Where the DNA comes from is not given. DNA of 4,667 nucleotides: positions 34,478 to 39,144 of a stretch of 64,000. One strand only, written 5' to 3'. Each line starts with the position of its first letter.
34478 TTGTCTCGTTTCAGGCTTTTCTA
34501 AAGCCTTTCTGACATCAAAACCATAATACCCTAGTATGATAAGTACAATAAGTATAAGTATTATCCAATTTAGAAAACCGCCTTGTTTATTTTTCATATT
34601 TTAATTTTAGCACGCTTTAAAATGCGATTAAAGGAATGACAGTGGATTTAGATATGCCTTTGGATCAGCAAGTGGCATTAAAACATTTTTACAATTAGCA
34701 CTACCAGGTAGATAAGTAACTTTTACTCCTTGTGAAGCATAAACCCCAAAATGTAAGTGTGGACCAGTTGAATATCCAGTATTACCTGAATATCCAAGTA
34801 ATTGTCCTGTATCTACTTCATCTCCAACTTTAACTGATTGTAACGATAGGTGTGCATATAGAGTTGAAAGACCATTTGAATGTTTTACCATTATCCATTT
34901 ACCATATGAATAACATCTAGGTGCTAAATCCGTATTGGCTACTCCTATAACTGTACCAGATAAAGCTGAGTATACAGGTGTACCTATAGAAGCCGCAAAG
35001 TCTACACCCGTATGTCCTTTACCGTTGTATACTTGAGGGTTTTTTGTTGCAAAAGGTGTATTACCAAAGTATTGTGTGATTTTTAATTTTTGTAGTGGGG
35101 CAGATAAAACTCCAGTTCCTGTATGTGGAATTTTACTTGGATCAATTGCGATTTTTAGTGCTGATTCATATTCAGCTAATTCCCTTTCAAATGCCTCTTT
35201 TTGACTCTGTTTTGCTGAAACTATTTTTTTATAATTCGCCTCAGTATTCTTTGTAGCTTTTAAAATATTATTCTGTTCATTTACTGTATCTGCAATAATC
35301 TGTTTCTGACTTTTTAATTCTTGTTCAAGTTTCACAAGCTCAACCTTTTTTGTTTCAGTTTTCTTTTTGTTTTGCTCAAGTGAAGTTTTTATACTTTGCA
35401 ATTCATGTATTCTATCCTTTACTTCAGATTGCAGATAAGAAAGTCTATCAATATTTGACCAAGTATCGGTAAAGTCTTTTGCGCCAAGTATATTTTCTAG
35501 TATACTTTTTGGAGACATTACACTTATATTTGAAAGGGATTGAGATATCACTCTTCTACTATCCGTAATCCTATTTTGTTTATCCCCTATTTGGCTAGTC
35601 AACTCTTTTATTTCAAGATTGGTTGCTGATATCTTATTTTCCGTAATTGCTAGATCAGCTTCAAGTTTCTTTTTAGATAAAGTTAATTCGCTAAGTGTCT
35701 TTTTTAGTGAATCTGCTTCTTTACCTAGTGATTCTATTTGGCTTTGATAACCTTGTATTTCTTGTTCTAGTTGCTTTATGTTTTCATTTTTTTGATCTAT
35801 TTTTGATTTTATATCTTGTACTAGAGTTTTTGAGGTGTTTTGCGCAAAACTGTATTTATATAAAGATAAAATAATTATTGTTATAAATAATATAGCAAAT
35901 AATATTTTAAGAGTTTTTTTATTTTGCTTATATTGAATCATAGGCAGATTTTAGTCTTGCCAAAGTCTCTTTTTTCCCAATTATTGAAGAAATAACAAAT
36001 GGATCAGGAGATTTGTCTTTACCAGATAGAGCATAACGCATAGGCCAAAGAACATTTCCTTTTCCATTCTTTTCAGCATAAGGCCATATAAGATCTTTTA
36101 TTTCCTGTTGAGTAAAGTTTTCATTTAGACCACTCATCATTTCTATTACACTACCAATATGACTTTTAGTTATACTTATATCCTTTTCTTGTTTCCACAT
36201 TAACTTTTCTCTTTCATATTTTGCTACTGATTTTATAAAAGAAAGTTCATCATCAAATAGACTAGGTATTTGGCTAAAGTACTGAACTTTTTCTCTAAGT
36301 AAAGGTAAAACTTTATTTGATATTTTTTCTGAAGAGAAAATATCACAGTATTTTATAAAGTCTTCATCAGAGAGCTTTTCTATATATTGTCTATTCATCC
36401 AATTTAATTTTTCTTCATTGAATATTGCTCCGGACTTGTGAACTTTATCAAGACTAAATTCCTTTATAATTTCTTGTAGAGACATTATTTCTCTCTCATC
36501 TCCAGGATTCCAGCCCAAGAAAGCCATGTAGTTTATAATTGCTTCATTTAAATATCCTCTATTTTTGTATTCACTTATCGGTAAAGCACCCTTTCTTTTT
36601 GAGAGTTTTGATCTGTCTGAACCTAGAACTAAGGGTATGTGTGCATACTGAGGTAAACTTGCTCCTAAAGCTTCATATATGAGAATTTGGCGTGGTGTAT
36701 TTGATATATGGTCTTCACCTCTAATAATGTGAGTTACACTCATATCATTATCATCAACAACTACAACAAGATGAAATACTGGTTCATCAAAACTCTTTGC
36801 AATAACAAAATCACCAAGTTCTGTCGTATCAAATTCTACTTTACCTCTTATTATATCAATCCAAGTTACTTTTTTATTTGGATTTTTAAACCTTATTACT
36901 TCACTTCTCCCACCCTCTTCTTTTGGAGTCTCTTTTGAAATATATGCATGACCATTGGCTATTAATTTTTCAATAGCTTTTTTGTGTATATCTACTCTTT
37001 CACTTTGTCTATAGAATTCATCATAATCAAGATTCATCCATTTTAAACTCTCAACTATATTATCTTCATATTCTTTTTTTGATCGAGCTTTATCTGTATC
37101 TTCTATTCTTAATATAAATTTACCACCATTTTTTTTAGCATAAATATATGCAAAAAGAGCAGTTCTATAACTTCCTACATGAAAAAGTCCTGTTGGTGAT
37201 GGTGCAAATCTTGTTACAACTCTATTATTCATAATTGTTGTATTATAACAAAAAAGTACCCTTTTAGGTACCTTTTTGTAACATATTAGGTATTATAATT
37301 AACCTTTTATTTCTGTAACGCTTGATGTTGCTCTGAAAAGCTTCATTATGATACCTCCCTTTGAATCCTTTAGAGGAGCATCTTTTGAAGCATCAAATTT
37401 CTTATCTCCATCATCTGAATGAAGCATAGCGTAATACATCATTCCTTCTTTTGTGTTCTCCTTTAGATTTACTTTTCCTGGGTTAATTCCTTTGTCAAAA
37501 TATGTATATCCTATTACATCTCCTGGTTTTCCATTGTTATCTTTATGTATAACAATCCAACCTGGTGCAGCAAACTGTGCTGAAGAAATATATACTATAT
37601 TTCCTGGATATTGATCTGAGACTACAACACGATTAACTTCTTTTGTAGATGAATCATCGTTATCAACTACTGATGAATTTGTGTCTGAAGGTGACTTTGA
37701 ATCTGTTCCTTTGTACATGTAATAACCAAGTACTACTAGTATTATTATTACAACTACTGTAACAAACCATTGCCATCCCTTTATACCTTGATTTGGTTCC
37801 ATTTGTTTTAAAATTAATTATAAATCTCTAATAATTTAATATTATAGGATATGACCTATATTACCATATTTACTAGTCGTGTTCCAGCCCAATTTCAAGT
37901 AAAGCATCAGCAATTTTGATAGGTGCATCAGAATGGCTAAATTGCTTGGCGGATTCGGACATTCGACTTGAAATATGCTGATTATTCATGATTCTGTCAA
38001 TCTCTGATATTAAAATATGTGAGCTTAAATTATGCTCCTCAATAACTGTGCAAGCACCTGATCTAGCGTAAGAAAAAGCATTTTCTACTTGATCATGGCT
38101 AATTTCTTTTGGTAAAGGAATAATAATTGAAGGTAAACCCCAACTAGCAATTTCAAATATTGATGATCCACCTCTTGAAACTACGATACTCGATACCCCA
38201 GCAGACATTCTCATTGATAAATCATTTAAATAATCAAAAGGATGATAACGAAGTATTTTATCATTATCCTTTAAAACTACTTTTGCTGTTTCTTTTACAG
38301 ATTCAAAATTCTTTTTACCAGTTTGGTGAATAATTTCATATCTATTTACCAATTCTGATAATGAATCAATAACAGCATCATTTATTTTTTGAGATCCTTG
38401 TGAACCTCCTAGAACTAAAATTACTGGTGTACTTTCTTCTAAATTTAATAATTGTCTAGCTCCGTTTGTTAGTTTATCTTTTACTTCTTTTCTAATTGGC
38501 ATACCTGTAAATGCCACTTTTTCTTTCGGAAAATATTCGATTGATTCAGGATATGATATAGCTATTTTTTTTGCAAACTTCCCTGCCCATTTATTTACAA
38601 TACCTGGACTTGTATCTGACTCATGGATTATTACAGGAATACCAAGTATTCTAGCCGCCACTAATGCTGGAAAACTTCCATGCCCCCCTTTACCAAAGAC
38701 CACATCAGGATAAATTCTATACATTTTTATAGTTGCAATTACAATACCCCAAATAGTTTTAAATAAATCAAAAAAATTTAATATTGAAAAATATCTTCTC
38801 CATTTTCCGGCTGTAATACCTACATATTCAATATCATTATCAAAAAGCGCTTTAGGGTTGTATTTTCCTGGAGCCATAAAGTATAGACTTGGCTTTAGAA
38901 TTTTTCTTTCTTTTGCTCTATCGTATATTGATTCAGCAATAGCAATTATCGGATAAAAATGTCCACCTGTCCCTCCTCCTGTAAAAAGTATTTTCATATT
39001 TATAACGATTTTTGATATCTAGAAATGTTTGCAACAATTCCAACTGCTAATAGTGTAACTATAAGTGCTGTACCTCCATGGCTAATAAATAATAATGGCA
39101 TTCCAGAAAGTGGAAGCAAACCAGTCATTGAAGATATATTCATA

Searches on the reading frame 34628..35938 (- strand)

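Call 84: search_protein_families(library=pfam, proteins=[window:34628-35938:-], max_evalue=0.00001)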
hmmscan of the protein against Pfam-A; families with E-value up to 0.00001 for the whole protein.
window:34628-35938:- (436 aa): 1 family
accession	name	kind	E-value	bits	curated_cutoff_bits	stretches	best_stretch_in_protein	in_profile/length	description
PF01551.29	Peptidase_M23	-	2.8e-29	101.6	28.7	1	308-401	2-89/96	Peptidase family M23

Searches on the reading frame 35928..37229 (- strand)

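Call 84: search_protein_families(library=pfam, proteins=[window:35928-37229:-], max_evalue=0.00001)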
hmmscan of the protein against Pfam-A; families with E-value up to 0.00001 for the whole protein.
window:35928-37229:- (433 aa): 2 families
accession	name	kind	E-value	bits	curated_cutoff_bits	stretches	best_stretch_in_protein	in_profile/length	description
PF00749.27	tRNA-synt_1c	-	5.9e-89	298.5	23.4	2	103-277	137-314/314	tRNA synthetases class I (E and Q), catalytic domain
PF19269.4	Anticodon_2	-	4e-17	63.4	23.6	1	301-429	13-140/141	Anticodon binding domain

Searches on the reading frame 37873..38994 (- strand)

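Call 84: search_protein_families(library=pfam, proteins=[window:37873-38994:-], max_evalue=0.00001)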
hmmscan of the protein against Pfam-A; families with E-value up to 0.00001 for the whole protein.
window:37873-38994:- (373 aa): 2 families
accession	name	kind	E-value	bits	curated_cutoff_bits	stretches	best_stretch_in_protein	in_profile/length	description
PF04101.22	Glyco_tran_28_C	-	1.3e-31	110.3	22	1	191-355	1-160/166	Glycosyltransferase family 28 C-terminal domain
PF03033.26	Glyco_transf_28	-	2.1e-28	99.5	26.2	1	2-146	1-139/139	Glycosyltransferase family 28 N-terminal domain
